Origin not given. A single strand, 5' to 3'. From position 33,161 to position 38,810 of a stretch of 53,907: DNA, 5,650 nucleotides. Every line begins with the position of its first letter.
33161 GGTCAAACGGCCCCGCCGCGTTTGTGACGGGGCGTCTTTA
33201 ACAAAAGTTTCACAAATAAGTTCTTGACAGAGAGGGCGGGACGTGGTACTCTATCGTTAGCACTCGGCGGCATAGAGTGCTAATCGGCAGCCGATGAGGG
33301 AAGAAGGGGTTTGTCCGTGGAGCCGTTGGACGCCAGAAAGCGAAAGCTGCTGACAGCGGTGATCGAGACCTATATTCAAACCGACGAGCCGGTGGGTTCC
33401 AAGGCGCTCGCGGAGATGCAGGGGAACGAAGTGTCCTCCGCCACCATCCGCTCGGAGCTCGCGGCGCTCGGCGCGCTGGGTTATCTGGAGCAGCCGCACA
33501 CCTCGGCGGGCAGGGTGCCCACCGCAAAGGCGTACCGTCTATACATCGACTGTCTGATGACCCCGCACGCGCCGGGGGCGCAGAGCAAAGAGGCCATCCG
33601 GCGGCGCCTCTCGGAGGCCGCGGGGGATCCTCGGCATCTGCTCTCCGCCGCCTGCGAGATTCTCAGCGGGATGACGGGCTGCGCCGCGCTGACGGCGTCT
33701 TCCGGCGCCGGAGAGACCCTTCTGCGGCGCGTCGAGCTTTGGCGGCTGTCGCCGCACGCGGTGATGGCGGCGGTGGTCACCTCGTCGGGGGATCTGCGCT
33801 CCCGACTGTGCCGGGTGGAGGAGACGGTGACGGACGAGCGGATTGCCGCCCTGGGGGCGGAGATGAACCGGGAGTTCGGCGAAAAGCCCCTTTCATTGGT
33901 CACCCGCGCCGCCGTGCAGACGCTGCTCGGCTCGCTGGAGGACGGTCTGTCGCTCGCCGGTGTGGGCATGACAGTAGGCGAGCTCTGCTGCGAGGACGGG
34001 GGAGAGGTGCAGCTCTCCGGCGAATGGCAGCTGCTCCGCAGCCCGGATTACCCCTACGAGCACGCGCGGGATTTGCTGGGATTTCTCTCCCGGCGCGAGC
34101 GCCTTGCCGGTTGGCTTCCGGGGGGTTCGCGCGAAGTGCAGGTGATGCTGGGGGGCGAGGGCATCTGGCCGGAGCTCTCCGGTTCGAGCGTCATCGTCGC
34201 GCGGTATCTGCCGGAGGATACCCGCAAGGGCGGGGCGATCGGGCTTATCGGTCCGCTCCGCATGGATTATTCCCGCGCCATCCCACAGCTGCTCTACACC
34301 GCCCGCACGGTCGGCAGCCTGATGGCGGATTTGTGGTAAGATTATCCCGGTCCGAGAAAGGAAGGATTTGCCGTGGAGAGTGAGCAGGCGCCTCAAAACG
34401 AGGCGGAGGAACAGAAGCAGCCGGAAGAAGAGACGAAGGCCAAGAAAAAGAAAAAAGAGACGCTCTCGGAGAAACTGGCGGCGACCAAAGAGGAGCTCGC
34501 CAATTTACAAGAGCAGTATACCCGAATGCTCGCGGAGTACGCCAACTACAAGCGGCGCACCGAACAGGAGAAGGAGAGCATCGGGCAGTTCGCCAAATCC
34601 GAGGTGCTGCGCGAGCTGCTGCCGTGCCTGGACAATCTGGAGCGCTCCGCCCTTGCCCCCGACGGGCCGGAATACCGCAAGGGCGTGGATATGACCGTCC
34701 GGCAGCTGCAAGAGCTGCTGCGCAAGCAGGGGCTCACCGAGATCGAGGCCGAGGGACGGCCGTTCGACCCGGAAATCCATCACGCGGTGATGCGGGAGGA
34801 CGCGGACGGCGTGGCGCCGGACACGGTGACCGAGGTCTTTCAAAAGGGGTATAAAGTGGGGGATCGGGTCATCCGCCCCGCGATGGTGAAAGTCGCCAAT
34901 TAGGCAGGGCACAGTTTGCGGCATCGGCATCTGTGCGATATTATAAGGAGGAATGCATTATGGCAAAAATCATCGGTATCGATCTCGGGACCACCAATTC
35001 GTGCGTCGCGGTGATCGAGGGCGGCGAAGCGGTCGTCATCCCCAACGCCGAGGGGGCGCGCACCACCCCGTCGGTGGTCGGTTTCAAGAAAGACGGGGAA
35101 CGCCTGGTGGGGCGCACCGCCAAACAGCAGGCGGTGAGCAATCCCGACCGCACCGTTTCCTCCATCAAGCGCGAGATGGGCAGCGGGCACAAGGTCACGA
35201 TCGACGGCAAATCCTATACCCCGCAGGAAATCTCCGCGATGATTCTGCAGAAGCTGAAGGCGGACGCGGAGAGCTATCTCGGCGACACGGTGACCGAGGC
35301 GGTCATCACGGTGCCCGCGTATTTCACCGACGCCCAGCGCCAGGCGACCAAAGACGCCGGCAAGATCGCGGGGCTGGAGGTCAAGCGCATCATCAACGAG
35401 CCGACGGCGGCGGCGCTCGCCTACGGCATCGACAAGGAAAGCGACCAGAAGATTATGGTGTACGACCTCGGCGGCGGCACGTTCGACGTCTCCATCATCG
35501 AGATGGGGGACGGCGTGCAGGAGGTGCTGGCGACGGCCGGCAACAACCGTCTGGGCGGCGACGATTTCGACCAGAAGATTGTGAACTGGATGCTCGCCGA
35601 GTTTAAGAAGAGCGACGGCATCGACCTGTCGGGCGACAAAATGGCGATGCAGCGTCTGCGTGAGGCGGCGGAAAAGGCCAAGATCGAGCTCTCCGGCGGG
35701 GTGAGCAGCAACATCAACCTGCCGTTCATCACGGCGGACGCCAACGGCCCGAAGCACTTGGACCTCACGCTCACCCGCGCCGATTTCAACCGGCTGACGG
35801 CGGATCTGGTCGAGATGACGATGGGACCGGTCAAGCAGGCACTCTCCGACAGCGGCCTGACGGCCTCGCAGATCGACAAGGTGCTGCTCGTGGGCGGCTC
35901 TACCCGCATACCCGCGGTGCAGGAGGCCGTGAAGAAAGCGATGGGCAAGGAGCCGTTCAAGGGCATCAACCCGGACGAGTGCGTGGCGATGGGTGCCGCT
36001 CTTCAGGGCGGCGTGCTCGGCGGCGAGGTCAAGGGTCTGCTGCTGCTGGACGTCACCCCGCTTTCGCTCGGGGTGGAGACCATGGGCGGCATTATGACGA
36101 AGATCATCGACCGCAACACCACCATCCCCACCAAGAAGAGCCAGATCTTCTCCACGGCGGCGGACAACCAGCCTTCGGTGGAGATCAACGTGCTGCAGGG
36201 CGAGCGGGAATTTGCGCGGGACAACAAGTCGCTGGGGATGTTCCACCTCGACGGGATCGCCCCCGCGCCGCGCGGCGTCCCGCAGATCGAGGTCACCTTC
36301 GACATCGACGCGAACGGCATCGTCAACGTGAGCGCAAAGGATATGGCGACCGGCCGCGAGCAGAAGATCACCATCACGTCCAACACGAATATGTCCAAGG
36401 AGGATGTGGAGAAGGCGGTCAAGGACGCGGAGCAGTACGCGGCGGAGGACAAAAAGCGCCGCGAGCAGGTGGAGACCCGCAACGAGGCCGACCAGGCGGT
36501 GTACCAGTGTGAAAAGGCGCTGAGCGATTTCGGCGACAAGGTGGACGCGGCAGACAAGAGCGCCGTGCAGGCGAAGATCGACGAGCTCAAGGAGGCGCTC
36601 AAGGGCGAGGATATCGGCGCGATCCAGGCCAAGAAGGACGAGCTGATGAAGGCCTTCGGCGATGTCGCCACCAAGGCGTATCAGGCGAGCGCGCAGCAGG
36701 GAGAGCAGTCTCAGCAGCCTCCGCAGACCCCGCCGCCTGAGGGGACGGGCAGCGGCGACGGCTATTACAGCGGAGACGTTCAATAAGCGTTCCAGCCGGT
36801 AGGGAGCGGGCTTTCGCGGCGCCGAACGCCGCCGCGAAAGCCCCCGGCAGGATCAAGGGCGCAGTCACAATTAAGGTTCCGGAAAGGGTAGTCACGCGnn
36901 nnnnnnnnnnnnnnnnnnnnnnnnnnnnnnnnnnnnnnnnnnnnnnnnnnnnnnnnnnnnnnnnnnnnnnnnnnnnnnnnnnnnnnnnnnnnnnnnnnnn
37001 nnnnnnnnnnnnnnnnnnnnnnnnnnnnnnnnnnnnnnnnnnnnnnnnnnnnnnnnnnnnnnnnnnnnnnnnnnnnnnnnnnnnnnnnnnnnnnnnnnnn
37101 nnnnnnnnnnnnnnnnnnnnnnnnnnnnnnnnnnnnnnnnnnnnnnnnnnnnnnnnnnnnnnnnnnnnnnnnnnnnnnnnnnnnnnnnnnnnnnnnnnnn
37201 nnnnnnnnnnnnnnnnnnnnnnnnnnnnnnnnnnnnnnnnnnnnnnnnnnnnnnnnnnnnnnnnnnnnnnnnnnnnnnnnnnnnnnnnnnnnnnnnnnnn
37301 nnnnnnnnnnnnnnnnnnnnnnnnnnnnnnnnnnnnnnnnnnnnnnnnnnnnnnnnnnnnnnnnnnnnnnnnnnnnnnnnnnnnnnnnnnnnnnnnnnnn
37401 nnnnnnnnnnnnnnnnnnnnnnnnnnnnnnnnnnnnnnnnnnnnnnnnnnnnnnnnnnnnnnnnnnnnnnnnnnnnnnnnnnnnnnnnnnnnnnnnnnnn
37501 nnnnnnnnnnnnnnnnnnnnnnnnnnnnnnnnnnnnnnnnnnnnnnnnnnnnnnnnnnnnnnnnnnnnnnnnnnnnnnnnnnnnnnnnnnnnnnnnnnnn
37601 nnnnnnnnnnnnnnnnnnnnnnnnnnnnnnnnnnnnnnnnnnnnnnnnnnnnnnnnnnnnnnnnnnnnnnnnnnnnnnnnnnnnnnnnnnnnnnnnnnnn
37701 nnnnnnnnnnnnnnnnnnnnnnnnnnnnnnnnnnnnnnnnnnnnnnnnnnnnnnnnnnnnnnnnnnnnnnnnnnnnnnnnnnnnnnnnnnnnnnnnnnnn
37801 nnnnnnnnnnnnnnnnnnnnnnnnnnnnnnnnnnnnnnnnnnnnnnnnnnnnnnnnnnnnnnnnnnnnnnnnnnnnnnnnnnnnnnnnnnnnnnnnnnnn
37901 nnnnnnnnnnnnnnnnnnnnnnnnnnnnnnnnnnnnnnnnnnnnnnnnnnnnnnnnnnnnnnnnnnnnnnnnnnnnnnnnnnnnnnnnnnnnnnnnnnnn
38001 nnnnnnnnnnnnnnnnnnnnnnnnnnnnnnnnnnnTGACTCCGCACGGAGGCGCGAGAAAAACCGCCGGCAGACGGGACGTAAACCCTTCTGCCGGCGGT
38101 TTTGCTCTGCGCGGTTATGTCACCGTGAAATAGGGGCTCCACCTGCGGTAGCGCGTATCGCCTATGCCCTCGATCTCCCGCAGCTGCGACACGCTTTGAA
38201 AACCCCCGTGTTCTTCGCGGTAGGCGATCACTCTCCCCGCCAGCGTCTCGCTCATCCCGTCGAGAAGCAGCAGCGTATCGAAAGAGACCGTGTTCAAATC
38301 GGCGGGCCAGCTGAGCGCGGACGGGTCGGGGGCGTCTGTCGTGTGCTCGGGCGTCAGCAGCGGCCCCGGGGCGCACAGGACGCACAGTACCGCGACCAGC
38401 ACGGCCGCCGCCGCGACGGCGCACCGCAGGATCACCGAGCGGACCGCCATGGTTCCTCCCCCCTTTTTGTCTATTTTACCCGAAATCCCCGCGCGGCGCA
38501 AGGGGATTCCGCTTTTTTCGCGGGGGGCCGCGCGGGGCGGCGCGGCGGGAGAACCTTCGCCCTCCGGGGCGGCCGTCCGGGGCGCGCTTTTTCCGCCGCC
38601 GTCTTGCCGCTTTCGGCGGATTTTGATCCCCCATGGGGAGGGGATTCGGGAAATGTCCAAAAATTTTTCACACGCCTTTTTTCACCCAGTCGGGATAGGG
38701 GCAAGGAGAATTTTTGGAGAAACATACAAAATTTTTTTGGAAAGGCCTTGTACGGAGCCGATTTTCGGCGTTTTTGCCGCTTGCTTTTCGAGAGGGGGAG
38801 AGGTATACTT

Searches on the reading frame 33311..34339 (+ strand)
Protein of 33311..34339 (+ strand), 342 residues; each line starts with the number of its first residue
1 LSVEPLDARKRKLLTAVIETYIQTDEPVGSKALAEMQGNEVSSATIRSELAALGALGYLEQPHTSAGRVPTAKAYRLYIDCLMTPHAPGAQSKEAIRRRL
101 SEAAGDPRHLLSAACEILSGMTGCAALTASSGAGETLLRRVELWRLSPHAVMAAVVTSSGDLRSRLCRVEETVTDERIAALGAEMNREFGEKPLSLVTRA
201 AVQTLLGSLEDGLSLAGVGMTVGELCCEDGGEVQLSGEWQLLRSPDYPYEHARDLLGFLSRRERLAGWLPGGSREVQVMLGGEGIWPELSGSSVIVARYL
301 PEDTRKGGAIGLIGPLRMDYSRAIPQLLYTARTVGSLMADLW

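Call 9: search_protein_families(library=pfam, proteins=[window:33311-34339:+], max_evalue=0.01)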
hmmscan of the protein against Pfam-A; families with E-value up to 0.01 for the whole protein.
window:33311-34339:+ (342 aa): 2 families
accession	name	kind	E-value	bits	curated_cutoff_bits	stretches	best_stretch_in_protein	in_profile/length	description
PF01628.27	HrcA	-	1.1e-36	127.3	22.2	1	109-324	2-215/215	HrcA protein C terminal domain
PF03444.21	HrcA_DNA-bdg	-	2.8e-05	24.1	21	1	8-76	4-71/79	Winged helix-turn-helix transcription repressor, HrcA DNA-binding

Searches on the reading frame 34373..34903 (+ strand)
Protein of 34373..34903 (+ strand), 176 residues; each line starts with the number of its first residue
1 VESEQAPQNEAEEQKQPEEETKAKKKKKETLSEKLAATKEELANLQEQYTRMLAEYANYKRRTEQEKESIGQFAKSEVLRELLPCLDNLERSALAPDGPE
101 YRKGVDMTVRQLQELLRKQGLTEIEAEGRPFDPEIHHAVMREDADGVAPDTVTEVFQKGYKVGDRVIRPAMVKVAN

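Call 9: search_protein_families(library=pfam, proteins=[window:34373-34903:+], max_evalue=0.01)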
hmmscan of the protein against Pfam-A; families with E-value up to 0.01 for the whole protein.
window:34373-34903:+ (176 aa): 1 family
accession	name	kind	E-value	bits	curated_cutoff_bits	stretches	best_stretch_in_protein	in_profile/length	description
PF01025.24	GrpE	-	7.9e-50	169.2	25.8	1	18-175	3-164/165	GrpE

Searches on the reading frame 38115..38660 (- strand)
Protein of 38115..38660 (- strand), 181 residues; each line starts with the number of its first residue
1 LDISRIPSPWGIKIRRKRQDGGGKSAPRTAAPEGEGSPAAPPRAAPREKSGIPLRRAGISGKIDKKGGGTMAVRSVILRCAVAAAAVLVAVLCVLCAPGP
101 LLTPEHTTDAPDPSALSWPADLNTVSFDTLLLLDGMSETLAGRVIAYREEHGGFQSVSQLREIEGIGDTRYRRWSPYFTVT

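Call 8: search_protein_families(library=pfam, proteins=[window:38115-38660:-], max_evalue=0.01)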
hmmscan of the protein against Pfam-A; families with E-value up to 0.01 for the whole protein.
window:38115-38660:- (181 aa): 2 families
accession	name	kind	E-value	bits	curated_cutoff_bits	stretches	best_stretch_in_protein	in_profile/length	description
PF12836.13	HHH_3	-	3.7e-14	53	27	1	121-178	7-64/65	Helix-hairpin-helix motif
PF00633.29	HHH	-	0.0031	17.7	24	0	122-147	5-30/30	Helix-hairpin-helix motif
